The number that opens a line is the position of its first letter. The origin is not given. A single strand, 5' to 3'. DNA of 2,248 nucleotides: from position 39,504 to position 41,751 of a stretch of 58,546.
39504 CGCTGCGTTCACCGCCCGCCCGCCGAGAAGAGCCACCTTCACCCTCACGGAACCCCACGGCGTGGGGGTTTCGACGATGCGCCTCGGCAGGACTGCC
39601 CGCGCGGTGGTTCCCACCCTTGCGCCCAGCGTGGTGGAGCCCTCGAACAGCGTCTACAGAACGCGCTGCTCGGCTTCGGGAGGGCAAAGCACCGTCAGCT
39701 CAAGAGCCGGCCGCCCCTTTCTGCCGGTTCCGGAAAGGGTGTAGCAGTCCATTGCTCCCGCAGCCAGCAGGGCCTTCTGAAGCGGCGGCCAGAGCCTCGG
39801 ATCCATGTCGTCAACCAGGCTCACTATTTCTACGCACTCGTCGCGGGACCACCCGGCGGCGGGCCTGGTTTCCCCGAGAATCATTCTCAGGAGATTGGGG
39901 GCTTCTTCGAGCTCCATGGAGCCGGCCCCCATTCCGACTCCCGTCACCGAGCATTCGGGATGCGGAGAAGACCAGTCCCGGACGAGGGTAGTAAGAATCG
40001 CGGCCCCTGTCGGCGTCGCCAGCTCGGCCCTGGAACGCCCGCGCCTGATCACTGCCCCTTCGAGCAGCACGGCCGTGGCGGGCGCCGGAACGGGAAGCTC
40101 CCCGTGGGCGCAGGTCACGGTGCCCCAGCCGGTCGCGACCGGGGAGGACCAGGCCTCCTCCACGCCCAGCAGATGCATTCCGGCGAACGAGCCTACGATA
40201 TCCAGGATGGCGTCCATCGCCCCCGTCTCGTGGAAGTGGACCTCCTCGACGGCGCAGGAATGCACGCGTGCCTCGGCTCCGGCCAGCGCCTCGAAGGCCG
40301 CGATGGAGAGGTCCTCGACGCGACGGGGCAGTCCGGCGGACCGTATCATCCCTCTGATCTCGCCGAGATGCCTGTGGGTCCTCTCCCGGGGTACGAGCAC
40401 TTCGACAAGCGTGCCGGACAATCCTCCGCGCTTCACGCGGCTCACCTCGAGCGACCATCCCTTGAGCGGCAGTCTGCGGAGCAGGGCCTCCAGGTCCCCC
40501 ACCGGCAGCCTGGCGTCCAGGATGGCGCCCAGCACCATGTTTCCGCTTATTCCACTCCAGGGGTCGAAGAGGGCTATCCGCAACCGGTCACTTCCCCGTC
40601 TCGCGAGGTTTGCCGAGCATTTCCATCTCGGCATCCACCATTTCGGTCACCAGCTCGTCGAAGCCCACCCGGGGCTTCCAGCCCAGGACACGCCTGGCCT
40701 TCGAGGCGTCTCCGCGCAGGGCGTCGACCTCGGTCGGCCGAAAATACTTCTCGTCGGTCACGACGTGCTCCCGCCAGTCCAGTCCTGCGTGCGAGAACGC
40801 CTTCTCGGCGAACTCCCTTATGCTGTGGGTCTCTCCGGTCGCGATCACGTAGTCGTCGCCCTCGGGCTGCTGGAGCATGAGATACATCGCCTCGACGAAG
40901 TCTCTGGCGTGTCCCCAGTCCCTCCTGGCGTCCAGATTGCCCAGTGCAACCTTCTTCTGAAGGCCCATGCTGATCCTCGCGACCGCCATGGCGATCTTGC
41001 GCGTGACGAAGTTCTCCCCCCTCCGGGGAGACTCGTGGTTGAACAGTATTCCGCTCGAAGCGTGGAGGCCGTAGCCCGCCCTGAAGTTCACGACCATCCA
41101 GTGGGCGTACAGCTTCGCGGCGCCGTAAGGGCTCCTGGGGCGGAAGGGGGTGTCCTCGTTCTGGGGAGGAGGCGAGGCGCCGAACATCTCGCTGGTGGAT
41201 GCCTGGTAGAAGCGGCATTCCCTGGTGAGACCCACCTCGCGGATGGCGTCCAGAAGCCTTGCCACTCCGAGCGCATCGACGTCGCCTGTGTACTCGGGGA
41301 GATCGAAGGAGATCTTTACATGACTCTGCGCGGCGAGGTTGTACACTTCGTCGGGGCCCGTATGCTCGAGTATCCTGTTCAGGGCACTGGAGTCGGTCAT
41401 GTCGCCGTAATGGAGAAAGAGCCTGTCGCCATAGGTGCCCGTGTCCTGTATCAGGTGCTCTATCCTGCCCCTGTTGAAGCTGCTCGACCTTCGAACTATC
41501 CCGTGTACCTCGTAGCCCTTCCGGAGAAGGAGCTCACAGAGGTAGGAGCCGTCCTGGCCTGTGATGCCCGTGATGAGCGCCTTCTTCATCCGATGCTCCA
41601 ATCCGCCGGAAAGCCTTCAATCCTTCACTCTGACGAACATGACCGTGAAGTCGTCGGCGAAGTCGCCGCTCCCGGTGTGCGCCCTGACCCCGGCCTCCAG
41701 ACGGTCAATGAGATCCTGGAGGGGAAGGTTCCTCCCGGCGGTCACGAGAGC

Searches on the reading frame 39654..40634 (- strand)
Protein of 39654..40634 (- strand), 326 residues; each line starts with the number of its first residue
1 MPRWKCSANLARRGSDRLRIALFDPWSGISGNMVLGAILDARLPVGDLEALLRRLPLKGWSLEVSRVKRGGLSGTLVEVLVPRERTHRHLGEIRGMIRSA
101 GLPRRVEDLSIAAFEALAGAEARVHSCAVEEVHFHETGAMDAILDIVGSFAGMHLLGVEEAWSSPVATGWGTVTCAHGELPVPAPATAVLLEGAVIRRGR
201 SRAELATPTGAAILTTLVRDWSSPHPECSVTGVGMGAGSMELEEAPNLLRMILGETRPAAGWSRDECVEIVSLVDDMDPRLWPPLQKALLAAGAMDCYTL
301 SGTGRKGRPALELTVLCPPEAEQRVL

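Call 3: search_protein_families(library=pfam, proteins=[window:39654-40634:-], max_evalue=0.01)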
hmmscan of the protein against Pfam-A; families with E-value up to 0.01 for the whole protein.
window:39654-40634:- (326 aa): 1 family
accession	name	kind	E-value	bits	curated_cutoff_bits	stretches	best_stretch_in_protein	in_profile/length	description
PF01969.22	Ni_insertion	-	1.3e-96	324.5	22.1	1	22-325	2-303/375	Nickel insertion protein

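Call 4: search_protein_families(library=ncbifam, proteins=[window:39654-40634:-], max_evalue=0.01)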
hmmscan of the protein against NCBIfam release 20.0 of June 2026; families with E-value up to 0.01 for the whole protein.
window:39654-40634:- (326 aa): 2 families
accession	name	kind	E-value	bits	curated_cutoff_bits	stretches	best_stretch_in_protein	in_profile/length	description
TIGR00299.2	nickel_LarC1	equivalog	1.2e-56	191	90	1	88-253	1-165/165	nickel pincer cofactor biosynthesis protein LarC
NF052512.1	nickel_LarC2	equivalog_domain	1.7e-13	50.7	50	1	270-325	4-59/118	nickel pincer cofactor biosynthesis protein LarC2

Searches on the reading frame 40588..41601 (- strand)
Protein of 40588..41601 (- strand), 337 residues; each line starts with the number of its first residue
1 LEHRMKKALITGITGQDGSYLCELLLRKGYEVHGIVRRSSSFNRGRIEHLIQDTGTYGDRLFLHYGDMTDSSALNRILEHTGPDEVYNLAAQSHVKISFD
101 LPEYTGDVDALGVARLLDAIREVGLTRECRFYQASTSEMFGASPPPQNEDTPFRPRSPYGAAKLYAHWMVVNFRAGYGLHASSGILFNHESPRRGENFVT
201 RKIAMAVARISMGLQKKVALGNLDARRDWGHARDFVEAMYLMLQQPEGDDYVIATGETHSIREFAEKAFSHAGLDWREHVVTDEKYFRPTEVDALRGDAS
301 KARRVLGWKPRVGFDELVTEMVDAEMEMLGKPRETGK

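Call 3: search_protein_families(library=pfam, proteins=[window:40588-41601:-], max_evalue=0.01)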
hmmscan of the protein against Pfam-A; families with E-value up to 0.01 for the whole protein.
window:40588-41601:- (337 aa): 4 families
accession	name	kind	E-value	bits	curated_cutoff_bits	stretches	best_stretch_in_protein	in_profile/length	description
PF16363.11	GDP_Man_Dehyd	-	2.3e-141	471.5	27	1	9-321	1-332/332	GDP-mannose 4,6 dehydratase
PF01370.27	Epimerase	-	1e-74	251.4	20.9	1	8-254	1-240/240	NAD dependent epimerase/dehydratase family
PF04321.23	RmlD_sub_bind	-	3e-10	40.1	27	1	7-173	2-139/287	RmlD substrate binding domain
PF02719.21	Polysacc_synt_2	-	3.2e-05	23.7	20.2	1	9-120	2-115/293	Polysaccharide biosynthesis protein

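Call 4: search_protein_families(library=ncbifam, proteins=[window:40588-41601:-], max_evalue=0.01)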
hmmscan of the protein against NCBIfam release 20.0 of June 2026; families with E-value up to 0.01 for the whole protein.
window:40588-41601:- (337 aa): 18 families
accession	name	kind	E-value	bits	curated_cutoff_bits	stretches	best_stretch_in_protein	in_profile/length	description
TIGR01472.1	gmd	equivalog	1.3e-157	524.3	415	1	6-328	1-341/342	GDP-mannose 4,6-dehydratase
TIGR04180.1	EDH_00030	hypoth_equivalog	1.4e-31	109.7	475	1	9-312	2-296/297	NAD-dependent 4,6-dehydratase LegB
TIGR01181.1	dTDP_gluc_dehyt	equivalog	2.7e-29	102.3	365.1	1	8-323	2-309/321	dTDP-glucose 4,6-dehydratase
TIGR02622.1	CDP_4_6_dhtase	equivalog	8.6e-22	77.7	278.45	1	5-323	4-328/352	CDP-glucose 4,6-dehydratase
TIGR01179.1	galE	equivalog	3e-21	75.6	262.3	1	8-321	2-321/332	UDP-glucose 4-epimerase GalE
NF007582.0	PRK10217.1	equivalog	5.8e-17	61.8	698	1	5-315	1-321/355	dTDP-glucose 4,6-dehydratase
NF007490.0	PRK10084.1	subfamily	6.2e-15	55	649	1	8-319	3-328/361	dTDP-glucose 4,6-dehydratase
NF007956.0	PRK10675.1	subfamily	2.5e-10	40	394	1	7-319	2-323/338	UDP-glucose 4-epimerase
NF043036.1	ErythonDh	equivalog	1.6e-08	34.1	325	1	7-174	2-165/321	D-erythronate dehydrogenase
NF042422.1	oxyalk_red_OleD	equivalog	6.4e-07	29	580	1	7-170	2-150/329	2-alkyl-3-oxoalkanoate reductase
NF052578.1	StrlDmthSdmBMthl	equivalog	6.7e-07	29.4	600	1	8-264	3-237/328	sterol demethylase protein SdmB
TIGR01214.1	rmlD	equivalog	4.5e-06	26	224.05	1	8-201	2-162/285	dTDP-4-dehydrorhamnose reductase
TIGR03466.1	HpnA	hypoth_equivalog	5.4e-05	22.2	367.65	1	7-163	2-145/327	hopanoid-associated sugar epimerase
NF011728.1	PRK15181.1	equivalog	0.00017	20.7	760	1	6-312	16-324/348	Vi polysaccharide biosynthesis UDP-N-acetylglucosaminuronic acid C-4 epimerase TviC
NF005065.0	PRK06482.1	equivalog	0.0012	18.3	291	1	6-80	3-69/276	SDR family oxidoreductase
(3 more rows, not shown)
